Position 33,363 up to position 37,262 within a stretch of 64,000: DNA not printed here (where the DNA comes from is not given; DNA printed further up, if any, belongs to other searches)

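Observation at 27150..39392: About 12-kb co-directional membrane-scaffold locus ending in a giant AAA ATPase and a rhomboid protease: candidate uncharacterised membrane-remodelling system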

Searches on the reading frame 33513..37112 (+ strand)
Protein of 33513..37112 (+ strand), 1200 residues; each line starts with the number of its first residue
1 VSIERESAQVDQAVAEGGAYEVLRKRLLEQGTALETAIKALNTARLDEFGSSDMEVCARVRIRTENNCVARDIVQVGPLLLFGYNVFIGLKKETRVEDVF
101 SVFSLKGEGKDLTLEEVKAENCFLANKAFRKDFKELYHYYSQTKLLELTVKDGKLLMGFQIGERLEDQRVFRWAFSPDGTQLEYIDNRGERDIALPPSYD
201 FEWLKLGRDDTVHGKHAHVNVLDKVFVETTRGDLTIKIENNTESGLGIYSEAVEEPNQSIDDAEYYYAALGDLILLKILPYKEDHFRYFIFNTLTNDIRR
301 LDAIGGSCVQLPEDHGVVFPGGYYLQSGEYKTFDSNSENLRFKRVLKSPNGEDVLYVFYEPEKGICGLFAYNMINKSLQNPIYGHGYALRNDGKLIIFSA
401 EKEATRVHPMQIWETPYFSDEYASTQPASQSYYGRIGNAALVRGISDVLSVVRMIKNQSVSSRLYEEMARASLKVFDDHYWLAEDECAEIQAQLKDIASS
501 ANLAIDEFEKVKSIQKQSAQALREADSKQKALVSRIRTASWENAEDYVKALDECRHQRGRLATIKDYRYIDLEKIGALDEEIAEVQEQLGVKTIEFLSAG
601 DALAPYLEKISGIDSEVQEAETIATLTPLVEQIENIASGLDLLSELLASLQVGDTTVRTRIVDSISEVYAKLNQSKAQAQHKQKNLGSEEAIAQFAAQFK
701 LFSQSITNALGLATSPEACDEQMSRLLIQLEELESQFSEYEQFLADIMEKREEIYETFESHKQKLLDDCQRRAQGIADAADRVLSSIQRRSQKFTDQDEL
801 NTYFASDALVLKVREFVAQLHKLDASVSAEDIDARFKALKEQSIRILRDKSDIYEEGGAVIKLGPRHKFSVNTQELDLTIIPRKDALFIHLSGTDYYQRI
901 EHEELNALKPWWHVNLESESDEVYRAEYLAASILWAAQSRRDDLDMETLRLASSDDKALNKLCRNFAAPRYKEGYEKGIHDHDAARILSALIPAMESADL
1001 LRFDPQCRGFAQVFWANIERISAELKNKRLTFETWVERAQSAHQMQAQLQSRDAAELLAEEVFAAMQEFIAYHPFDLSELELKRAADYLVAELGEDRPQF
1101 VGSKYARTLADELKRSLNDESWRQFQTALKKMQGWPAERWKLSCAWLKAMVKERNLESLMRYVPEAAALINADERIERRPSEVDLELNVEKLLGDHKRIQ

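Call 76: search_protein_representatives(protein=window:33513-37112:+)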
Query: 1200 residues. Proteins with E-value up to 0.001 (for the whole library): 1373; up to 1e-10: 967; up to 1e-30: 428. The best 150 are listed.
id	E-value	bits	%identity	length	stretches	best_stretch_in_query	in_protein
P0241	0.0e+00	1330.4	56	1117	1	10-1111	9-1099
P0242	0.0e+00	1264.8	50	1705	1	10-1199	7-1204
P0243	0.0e+00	1181.7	53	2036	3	107-1019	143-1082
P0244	0.0e+00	1103.8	48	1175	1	4-1152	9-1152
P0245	0.0e+00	1095.1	46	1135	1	16-1144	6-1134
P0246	0.0e+00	1081.1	46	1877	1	6-1199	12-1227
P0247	0.0e+00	1061.0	47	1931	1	16-1153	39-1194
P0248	0.0e+00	1035.6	42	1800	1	14-1199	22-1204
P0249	0.0e+00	1021.5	43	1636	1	10-1199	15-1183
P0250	2.5e-294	995.6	45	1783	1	7-1200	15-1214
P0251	3.6e-293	991.8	42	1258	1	8-1200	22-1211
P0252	4.2e-292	988.3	45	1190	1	11-1152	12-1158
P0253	2.8e-290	982.3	43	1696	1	10-1199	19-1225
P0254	6.1e-289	977.8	40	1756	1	8-1199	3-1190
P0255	1.8e-284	963.0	61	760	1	8-711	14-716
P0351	3.5e-136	471.9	29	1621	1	16-1019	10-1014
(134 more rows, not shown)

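Call 89: find_homologous_proteins(query=P0351, max_evalue=1e-10)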
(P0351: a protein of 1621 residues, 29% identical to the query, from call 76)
Query P0351 (1621 aa): 47 proteins with E <= 1e-10 among 8000 candidates.
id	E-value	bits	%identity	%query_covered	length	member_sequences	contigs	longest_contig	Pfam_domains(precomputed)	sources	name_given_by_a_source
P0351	0.0e+0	3538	100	100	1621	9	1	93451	PF12458.14,PF00004.36,PF07728.21,PF25472.2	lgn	-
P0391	0.0e+0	2702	75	100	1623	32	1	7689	PF12458.14,PF00004.36,PF13401.13,PF07728.21,PF25472.2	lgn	-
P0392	0.0e+0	2586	72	100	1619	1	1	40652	PF12458.14,PF00004.36,PF13401.13,PF07728.21,PF25472.2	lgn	-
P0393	0.0e+0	1797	52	100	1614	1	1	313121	PF12458.14,PF00004.36,PF13401.13,PF07728.21,PF25472.2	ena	-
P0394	0.0e+0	1771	52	100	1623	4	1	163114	PF12458.14,PF00004.36,PF13401.13,PF25472.2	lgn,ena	-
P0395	0.0e+0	1769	52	100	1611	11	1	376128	PF12458.14,PF00004.36,PF07728.21,PF25472.2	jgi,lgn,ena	-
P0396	0.0e+0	1762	51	100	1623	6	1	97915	PF12458.14,PF00004.36,PF13401.13,PF25472.2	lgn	-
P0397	0.0e+0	1755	52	100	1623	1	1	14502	PF12458.14,PF00004.36,PF13401.13,PF25472.2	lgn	-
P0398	0.0e+0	1750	52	100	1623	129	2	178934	PF12458.14,PF00004.36,PF13401.13,PF25472.2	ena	-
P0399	6.0e-291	987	34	100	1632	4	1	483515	PF12458.14,PF00004.36,PF07728.21,PF25472.2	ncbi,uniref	ncbi:DNA repair ATPase [Carboxylicivirga sp. RSCT41]|uniref:DNA repair ATPase n=1 Tax=Carboxylicivir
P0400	1.8e-285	969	33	99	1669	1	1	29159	PF12458.14,PF00004.36,PF05496.19,PF25472.2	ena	-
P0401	1.4e-284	966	34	100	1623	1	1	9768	PF12458.14,PF00004.36,PF05496.19,PF25472.2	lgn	-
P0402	1.6e-280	952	33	98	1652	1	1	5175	PF12458.14,PF00004.36,PF13401.13,PF07728.21,PF25472.2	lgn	-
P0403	1.3e-278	946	51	28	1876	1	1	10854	PF13606.13,PF13857.13,PF12796.14,PF12458.14,PF00023.37,PF00004.36,PF13637.13,PF05496.19,PF24521.3,PF07728.21,PF25472.2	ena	-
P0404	1.9e-278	945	50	28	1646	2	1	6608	PF12458.14,PF00004.36,PF13401.13,PF07728.21,PF25472.2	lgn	-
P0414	4.1e-271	921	32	99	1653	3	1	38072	PF12458.14,PF00004.36,PF25472.2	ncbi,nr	ncbi:MAG: AAA family ATPase [Lachnospiraceae bacterium]|nr:AAA family ATPase [Lachnospiraceae bacter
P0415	5.1e-269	914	51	27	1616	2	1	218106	PF12458.14,PF00004.36,PF13401.13,PF07728.21,PF25472.2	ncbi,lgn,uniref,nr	ncbi:DNA repair ATPase [Flavobacterium tegetincola]|uniref:DNA repair ATPase n=1 Tax=Flavobacterium 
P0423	1.3e-261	890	47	28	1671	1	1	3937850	PF12458.14,PF00004.36,PF07728.21,PF25472.2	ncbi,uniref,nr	ncbi:DNA repair ATPase [Natronoglycomyces albus]|uniref:DNA repair ATPase n=1 Tax=Natronoglycomyces 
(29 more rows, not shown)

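Call 90: find_encoding_contigs(protein=P0423, flank=8000, max_places=1)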
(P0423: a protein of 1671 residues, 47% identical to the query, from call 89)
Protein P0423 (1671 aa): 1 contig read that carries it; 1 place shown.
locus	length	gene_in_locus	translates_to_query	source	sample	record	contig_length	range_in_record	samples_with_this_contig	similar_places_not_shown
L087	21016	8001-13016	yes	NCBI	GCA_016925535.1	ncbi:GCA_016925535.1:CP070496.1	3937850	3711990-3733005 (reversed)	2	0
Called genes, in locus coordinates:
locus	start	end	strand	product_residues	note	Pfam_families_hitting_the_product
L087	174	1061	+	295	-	PF05116:S6PP (faint), PF08282:Hydrolase_3, PF12710:HAD (faint), PF00702:Hydrolase (weak)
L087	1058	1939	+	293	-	PF00702:Hydrolase (faint), PF05116:S6PP (faint), PF08282:Hydrolase_3, PF12710:HAD (faint), PF08282:Hydrolase_3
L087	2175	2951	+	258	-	PF02683:DsbD_TM (weak)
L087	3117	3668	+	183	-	PF08534:Redoxin, PF00578:AhpC-TSA, PF00085:Thioredoxin (weak), PF13905:Thioredoxin_8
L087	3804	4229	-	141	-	-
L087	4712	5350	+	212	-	-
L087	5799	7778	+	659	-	PF01145:Band_7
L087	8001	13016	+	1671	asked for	PF12458:DUF3686, PF07728:AAA_5 (faint), PF25472:DUF7902, PF00004:AAA (faint)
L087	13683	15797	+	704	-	PF02518:HATPase_c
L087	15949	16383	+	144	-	PF03259:Robl_LC7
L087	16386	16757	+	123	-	PF05331:DUF742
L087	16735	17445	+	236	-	PF03029:ATP_bind_1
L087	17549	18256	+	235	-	PF01590:GAF, PF13185:GAF_2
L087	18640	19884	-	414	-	PF02771:Acyl-CoA_dh_N, PF02770:Acyl-CoA_dh_M, PF00441:Acyl-CoA_dh_1, PF08028:Acyl-CoA_dh_2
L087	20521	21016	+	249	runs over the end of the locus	-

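Call 91: find_encoding_contigs(protein=P0415, flank=8000, max_places=1)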
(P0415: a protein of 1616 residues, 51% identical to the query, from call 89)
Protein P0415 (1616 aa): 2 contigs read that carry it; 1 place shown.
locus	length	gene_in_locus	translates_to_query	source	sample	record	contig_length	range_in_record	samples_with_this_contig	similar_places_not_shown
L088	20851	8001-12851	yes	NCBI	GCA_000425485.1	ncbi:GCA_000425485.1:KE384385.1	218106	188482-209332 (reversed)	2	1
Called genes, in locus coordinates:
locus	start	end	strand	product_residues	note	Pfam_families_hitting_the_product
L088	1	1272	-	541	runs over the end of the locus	-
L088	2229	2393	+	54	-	PF00436:SSB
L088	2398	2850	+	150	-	PF00570:HRDC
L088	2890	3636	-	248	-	PF12844:HTH_19, PF01381:HTH_3, PF00717:Peptidase_S24 (faint)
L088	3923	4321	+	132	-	PF22550:CesT_Tir_1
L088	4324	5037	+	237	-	PF04012:PspA_IM30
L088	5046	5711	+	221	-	-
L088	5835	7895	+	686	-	-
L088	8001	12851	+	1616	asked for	PF12458:DUF3686, PF25472:DUF7902, PF00004:AAA (weak), PF07728:AAA_5 (weak), PF13401:AAA_22 (faint)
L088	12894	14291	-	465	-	-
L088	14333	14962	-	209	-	PF00302:CAT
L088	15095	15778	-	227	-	PF00702:Hydrolase, PF13419:HAD_2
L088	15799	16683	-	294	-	PF00892:EamA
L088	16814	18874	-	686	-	PF00133:tRNA-synt_1, PF09334:tRNA-synt_1g, PF08264:Anticodon_1 (weak), PF19303:Anticodon_3, PF01588:tRNA_bind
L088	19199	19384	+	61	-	-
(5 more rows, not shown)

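Call 92: find_encoding_contigs(protein=P0414, flank=8000, max_places=1)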
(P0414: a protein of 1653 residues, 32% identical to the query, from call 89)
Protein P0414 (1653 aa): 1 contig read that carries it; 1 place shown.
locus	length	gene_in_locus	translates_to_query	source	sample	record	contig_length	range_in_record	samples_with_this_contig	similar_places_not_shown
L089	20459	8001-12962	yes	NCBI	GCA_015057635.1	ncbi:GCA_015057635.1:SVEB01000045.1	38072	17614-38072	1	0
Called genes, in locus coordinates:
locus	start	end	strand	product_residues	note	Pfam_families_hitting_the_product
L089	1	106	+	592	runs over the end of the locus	PF00270:DEAD (faint), PF22527:DEXQc_Suv3, PF00271:Helicase_C, PF12513:SUV3_C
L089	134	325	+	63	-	-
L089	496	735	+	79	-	-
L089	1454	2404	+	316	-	PF00528:BPD_transp_1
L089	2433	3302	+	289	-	PF00528:BPD_transp_1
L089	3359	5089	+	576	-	PF01547:SBP_bac_1 (weak), PF13416:SBP_bac_8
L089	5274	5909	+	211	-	-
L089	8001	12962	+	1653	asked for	PF12458:DUF3686, PF25472:DUF7902, PF00004:AAA (weak)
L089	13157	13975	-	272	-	PF01501:Glyco_transf_8, PF18404:Glyco_transf_24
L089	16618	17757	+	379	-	PF02595:Gly_kinase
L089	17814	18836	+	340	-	PF00224:PK, PF03328:HpcH_HpaI (weak)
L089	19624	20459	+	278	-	PF05651:Diacid_rec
